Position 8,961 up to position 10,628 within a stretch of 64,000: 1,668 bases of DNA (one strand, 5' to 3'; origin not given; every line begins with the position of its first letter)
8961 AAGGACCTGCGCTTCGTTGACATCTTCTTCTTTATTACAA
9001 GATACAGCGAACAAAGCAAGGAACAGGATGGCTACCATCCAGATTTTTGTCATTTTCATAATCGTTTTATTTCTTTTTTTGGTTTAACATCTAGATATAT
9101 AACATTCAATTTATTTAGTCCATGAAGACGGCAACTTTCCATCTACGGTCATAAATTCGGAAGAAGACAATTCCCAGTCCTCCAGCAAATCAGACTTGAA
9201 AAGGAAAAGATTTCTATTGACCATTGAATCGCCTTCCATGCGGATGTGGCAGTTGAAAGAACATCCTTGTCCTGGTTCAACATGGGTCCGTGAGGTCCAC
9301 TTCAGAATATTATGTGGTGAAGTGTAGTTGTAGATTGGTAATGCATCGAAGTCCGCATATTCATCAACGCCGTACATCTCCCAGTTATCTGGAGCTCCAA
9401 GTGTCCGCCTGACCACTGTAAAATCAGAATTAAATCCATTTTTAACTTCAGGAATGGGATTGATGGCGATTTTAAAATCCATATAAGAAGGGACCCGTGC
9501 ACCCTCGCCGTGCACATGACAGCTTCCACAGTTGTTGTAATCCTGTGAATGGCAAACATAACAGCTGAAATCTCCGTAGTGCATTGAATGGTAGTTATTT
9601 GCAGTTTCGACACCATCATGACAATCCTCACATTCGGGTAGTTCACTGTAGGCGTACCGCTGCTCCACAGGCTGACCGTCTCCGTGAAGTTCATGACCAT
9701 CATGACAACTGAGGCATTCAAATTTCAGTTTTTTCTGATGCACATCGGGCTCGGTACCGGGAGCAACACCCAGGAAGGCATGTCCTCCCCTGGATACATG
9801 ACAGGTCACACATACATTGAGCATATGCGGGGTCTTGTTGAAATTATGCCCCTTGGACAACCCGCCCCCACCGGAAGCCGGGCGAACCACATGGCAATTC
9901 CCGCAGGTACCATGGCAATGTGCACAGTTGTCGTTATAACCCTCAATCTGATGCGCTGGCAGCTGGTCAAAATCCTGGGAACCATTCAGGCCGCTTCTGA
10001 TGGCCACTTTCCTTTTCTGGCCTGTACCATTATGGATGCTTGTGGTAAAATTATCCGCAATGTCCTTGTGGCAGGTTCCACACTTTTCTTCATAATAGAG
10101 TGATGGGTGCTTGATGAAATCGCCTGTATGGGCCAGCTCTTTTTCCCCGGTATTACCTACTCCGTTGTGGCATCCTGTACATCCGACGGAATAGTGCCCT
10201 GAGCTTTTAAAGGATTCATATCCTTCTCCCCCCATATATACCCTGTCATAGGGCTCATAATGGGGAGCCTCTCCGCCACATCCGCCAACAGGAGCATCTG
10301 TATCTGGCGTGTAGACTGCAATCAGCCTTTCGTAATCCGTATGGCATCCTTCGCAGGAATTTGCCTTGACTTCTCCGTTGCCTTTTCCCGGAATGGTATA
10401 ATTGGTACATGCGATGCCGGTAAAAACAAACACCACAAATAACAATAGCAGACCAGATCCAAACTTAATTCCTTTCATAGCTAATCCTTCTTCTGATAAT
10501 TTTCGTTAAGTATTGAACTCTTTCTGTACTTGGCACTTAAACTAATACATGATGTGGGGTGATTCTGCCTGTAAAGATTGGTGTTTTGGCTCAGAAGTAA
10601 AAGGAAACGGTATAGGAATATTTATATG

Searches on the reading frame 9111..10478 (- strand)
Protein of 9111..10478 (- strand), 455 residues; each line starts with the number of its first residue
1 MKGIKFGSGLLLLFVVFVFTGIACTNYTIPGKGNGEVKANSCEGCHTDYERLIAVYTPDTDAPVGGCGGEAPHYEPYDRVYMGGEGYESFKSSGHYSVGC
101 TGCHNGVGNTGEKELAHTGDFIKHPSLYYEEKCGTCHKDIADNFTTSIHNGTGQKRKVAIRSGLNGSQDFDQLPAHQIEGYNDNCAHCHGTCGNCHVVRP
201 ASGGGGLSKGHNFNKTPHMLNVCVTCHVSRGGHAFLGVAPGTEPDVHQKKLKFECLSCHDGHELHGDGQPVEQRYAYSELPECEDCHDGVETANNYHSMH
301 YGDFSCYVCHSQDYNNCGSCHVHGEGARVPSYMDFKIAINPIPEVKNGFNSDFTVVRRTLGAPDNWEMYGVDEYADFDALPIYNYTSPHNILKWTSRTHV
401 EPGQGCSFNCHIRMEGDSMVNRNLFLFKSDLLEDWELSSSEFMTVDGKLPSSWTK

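Call 6: search_protein_families(library=pfam, proteins=[window:9111-10478:-], max_evalue=0.1)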
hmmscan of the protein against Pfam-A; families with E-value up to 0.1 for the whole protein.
window:9111-10478:- (455 aa): 2 families
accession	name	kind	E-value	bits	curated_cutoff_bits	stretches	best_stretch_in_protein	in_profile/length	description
PF14522.11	Cytochrome_C7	-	1.6e-06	28.3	24.8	0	213-287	3-66/67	Cytochrome c7 and related cytochrome c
PF14537.11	Cytochrom_c3_2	-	0.00025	21.9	25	0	249-321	3-78/79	Cytochrome c3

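Call 7: search_protein_families(library=ncbifam, proteins=[window:9111-10478:-], max_evalue=0.01)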
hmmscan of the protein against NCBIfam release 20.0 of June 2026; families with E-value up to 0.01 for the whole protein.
window:9111-10478:- (455 aa): 0 families

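Call 8: search_solved_structures(query=window:9111-10478:-, max_evalue=10, show_alignments=2)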
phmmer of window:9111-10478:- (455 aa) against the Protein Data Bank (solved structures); distinct sequences matched with E-value up to 10: 6.
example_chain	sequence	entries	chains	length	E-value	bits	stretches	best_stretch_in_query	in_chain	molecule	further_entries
8rv0_Y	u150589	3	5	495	0.00042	22.5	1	91-169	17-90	Octaheme cytochrome c nitrite reductase | Octaheme nitrite c cytochrome c reductase | Octaheme nitrite reductase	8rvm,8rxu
5ze8_A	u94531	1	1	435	0.28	13.2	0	240-294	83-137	cytochrome c552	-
6hr0_A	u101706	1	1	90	0.46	12.5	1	263-324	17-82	Cytochrome C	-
2k3v_A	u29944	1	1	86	0.97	11.5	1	263-325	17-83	Tetraheme cytochrome c-type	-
1m1p_A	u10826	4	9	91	1.3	11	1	263-325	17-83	Small tetraheme cytochrome c | Periplasmic tetraheme cytochrome c CctA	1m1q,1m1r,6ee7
4b8n_A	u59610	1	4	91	2.1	10.4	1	129-174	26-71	CYTOCHROME B5-HOST ORIGIN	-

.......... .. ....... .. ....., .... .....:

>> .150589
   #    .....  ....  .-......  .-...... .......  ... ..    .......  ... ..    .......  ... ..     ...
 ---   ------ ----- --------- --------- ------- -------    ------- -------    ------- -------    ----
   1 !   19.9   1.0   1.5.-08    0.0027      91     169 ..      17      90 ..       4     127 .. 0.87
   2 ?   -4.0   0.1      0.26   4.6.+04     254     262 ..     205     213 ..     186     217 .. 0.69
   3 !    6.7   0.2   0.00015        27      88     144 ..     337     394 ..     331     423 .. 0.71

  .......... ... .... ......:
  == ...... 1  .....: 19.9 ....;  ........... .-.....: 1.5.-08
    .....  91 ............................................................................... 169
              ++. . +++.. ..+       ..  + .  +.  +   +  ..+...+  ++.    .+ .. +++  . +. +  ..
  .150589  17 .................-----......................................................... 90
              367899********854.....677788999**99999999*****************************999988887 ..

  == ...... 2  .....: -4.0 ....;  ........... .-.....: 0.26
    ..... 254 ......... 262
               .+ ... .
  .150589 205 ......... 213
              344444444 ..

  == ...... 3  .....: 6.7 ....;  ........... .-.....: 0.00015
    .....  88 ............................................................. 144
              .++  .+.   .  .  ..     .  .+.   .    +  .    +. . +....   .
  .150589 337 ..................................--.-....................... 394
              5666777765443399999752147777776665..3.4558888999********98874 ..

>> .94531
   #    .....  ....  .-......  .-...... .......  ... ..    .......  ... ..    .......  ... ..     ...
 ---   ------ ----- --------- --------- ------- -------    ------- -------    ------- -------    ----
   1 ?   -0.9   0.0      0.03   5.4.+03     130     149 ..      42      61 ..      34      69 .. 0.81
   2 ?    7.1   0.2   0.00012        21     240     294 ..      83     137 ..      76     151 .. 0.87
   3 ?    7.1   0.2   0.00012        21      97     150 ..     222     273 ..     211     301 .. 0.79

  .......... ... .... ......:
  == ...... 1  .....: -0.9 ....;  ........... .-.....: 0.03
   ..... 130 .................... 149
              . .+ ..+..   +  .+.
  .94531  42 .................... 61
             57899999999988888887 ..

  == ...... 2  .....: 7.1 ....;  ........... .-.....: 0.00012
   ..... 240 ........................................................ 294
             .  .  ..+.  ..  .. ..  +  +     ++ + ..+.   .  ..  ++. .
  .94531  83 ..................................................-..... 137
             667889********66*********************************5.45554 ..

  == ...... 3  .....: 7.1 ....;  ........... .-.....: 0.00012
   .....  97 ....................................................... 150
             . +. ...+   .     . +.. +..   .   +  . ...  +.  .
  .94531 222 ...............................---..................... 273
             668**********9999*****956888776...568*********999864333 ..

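Call 9: find_homologous_proteins(query=window:9111-10475:-, max_evalue=0.001)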
Query window:9111-10475:- (454 aa): 925 proteins with E <= 0.001 among 5158 candidates; the best 120 are listed.
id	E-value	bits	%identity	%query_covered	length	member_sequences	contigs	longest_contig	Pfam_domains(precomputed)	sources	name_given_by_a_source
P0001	0.0e+0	1102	100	100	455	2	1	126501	PF14522.12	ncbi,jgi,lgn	-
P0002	2.8e-284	962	86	100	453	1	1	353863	PF14537.12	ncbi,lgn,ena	-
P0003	1.5e-255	867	76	100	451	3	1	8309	PF14522.12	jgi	jgi:hypothetical protein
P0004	1.3e-250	851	74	100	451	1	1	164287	PF14537.12,PF14522.12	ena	-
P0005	1.9e-249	847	75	99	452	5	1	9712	PF14537.12,PF14522.12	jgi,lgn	-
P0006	2.7e-249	846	76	100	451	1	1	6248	PF14522.12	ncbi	-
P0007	7.1e-249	845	75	100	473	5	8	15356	-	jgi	jgi:hypothetical protein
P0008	1.7e-247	840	76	100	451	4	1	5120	PF14537.12,PF14522.12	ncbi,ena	-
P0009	5.5e-247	839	74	100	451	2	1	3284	PF14537.12,PF14522.12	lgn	-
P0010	5.2e-245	832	73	100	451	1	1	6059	PF14537.12,PF14522.12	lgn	-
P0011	2.5e-244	830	73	100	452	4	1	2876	PF14537.12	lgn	-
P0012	8.1e-243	825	73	100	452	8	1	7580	PF14537.12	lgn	-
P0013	9.5e-242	821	74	100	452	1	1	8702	PF14537.12,PF14522.12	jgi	jgi:hypothetical protein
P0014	6.5e-241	819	74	98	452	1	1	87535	PF14537.12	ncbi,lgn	ncbi:MAG: hypothetical protein ABFS10_00600 [Bacteroidota bacterium]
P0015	1.4e-238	811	72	100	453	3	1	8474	-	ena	-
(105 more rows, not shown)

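Call 11: find_encoding_contigs(protein=P0001, flank=10000, max_places=3)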
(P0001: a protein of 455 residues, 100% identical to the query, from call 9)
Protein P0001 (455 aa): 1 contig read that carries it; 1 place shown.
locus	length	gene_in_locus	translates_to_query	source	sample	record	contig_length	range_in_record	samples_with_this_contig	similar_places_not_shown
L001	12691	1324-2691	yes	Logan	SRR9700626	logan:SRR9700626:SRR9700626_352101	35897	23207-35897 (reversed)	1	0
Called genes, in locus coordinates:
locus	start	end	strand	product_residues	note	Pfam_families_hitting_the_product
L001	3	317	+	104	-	?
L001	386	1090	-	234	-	PF00027:cNMP_binding, PF13412:HTH_24 (faint), PF13545:HTH_Crp_2, PF00325:Crp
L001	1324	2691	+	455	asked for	PF14522:Cytochrome_C7 (faint)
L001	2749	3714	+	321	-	PF00581:Rhodanese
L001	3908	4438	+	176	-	PF14522:Cytochrome_C7 (faint), PF14537:Cytochrom_c3_2 (faint), PF22113:Mtrc-MtrF_II-IV_dom (faint), PF13435:Cytochrome_C554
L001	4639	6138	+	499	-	PF03264:Cytochrom_NNT, PF14522:Cytochrome_C7 (faint), PF14537:Cytochrom_c3_2 (faint)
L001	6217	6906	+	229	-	-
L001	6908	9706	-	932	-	PF09699:Paired_CXXCH_1 (faint), PF14522:Cytochrome_C7 (faint), PF14537:Cytochrom_c3_2 (faint), PF01292:Ni_hydr_CYTB (weak)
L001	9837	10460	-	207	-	PF01292:Ni_hydr_CYTB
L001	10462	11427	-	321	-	PF14522:Cytochrome_C7 (faint), PF09699:Paired_CXXCH_1 (faint), PF14537:Cytochrom_c3_2 (weak), PF22113:Mtrc-MtrF_II-IV_dom (weak)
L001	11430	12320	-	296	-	PF19089:DUF5777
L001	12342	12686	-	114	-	-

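Call 17: find_related_loci(query=window:9111-10475:-, collection=genome_contigs, flank=8000)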
Query window:9111-10475:- (454 aa) in genome_contigs; peptide patterns used: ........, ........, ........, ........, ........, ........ (x = any residue, [..] = any of these).
108 stretches matched a pattern; 95 encode a relative of the query (tblastn E <= 1e-3); the best 80 are kept; 80 distinct loci.
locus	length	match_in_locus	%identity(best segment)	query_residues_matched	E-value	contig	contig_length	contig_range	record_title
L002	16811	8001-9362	93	1-454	0e+0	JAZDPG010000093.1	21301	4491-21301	MAG: Bacteroidota bacterium isolate MEGAHIT-group-0.823 k141_14542645, whole genome shotgun sequence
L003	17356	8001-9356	86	1-454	0e+0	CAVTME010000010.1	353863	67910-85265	MAG: uncultured Bacteroidetes bacterium isolate MFD03804.bin.2.22 genome assembly, contig: contig_37716, whole genome sh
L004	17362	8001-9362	75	1-454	0e+0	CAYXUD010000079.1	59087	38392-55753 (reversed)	MAG TPA_asm: uncultured Bacteroides sp. isolate SRP185410_co1_383 genome assembly, contig: k141_1579042, whole genome sh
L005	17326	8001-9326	74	8-452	0e+0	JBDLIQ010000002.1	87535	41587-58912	MAG: Bacteroidota bacterium isolate MAG042 MAG042_2, whole genome shotgun sequence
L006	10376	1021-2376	71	1-454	0e+0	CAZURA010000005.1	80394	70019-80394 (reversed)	MAG TPA_asm: uncultured Bacteroides sp. isolate SRP077602_co5_373 genome assembly, contig: NODE_1174_length_80394_cov_6.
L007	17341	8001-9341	69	3-454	0e+0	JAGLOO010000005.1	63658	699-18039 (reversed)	MAG: Bacteroidales bacterium isolate RS_7_37 ROV157_7.bin.37.fa_5, whole genome shotgun sequence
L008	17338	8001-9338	69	3-453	0e+0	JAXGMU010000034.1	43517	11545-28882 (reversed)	MAG: Bacteroidales bacterium isolate AnMBR.bin24 bin24_34, whole genome shotgun sequence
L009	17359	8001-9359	70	3-454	0e+0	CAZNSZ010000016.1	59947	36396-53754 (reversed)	MAG TPA_asm: uncultured Bacteroides sp. isolate binchicken_co176_102 genome assembly, contig: NODE_123_length_59947_cov_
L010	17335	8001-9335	67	3-452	0e+0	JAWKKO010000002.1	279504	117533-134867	MAG: Bacteroidales bacterium isolate ABC2.51 ABC2.51.fa-2, whole genome shotgun sequence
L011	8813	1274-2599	67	2-453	0e+0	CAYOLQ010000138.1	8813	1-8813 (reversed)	MAG TPA_asm: uncultured Chitinophaga sp. isolate SRP272421_co2_74 genome assembly, contig: NODE_30261_length_8813_cov_6.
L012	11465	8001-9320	67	9-452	0e+0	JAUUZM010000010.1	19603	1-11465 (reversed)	MAG: Bacteroides sp. isolate CSMAG_193 CSMAG_193_k127_12097558_length_19603_cov_163.4465, whole genome shotgun sequence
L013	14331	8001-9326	67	8-453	0e+0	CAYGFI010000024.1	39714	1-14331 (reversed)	MAG TPA_asm: uncultured Chitinophaga sp. isolate ERP113451_co1_21 genome assembly, contig: NODE_1038_length_39714_cov_16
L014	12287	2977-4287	68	13-453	0e+0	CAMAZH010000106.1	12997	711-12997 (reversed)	MAG: Chitinophaga pinensis isolate MiH-14oct19-155 genome assembly, contig: MiH-14oct19-C9998, whole genome shotgun sequ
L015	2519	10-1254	69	35-452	0e+0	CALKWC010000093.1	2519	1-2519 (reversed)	MAG TPA_asm: uncultured Marinilabiliales bacterium isolate SRR5894287_bin.66_CONCOCT_v1.1_MAG genome assembly, contig: E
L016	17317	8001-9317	66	13-452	0e+0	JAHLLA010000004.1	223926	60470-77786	MAG: Bacteroidetes bacterium isolate MAG23 NODE_230_length_223926_cov_909.390176, whole genome shotgun sequence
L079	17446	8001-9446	46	2-452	1e-133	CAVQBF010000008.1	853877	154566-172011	MAG: uncultured Ignavibacteriales bacterium isolate MFD09964.bin.1.357 genome assembly, contig: contig_27686, whole geno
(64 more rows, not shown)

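Call 25: find_homologous_proteins(query=L079:8010-9455:+, max_evalue=0.001)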
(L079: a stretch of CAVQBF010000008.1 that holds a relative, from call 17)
Query L079:8010-9455:+ (482 aa): 881 proteins with E <= 0.001 among 6946 candidates; the best 120 are listed.
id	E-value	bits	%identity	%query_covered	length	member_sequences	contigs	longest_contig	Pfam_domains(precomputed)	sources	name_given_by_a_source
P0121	0.0e+0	1094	92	100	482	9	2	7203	PF14522.12,PF22113.2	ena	-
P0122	2.7e-293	992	84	100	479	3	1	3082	PF14522.12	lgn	-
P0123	1.2e-292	990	83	100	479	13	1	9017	PF14537.12,PF14522.12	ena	-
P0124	1.7e-274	930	80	100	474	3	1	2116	PF14522.12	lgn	-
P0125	1.8e-251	854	73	100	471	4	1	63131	PF14537.12,PF14522.12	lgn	-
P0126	5.1e-246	836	72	100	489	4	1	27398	PF14522.12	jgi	-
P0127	2.2e-243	827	70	100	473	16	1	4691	PF14537.12,PF14522.12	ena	-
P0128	2.0e-242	824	83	84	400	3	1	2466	PF14537.12,PF14522.12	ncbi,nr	ncbi:MAG: hypothetical protein OQJ81_06660, partial [Melioribacteraceae bacterium]|nr:hypothetical p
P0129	2.9e-239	813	71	100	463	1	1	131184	PF14522.12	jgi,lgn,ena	-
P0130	2.0e-238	811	72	100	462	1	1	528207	PF14537.12,PF14522.12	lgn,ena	-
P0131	5.6e-235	799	71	100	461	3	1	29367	PF14537.12,PF14522.12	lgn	-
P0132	3.3e-232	790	71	96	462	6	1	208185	PF14537.12,PF14522.12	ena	-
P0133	1.8e-223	761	68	100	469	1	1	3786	PF14537.12,PF14522.12,PF22113.2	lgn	-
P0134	1.2e-222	759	75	88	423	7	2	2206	PF14537.12,PF14522.12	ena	-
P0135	1.8e-217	742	67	100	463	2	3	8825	PF14522.12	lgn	-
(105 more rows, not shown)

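Call 28: search_protein_representatives(protein=window:9111-10475:-)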
Query: 454 residues. Proteins with E-value up to 0.001 (for the whole library): 399; up to 1e-10: 233; up to 1e-30: 101. The best 150 are listed.
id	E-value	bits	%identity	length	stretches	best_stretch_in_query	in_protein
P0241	1.1e-149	516.0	53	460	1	9-452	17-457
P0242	2.2e-115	402.9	59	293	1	160-452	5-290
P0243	6.0e-87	309.1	68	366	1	36-226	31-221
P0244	1.8e-81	291.0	60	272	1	209-448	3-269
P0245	2.2e-69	251.1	40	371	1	76-414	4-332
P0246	1.1e-68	248.9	36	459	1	39-452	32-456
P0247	6.4e-65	236.4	41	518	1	130-452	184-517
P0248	7.0e-64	233.0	41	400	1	96-452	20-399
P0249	4.5e-63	230.3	61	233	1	208-371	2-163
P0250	2.5e-58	214.7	42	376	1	71-415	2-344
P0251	3.5e-57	210.9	39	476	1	12-414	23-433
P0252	2.3e-56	208.2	39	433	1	38-410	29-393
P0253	3.0e-55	204.5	37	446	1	37-414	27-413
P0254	3.4e-55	204.3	38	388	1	71-413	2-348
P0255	3.4e-55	204.3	34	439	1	7-410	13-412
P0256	2.0e-54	201.8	38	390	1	74-410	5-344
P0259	6.0e-51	190.3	37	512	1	37-418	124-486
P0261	1.5e-50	189.0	38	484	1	30-397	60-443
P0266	1.1e-49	186.2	39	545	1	37-433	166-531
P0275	2.5e-46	175.1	37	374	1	73-398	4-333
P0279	2.3e-45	171.9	42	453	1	73-444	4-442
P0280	2.6e-45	171.7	32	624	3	6-410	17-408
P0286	1.9e-42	162.3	38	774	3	241-397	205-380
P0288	3.1e-42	161.6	36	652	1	87-450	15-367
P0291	5.7e-42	160.7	36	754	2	93-409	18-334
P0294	8.9e-42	160.1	36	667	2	71-406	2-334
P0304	2.0e-38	149.0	34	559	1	39-410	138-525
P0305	6.1e-38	147.4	32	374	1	74-451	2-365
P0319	7.1e-35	137.3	31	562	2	38-396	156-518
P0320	8.3e-35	137.1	36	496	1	73-396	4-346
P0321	1.0e-34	136.8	34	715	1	72-395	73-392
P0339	4.6e-32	128.0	37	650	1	129-406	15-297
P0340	9.2e-32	127.0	37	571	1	40-408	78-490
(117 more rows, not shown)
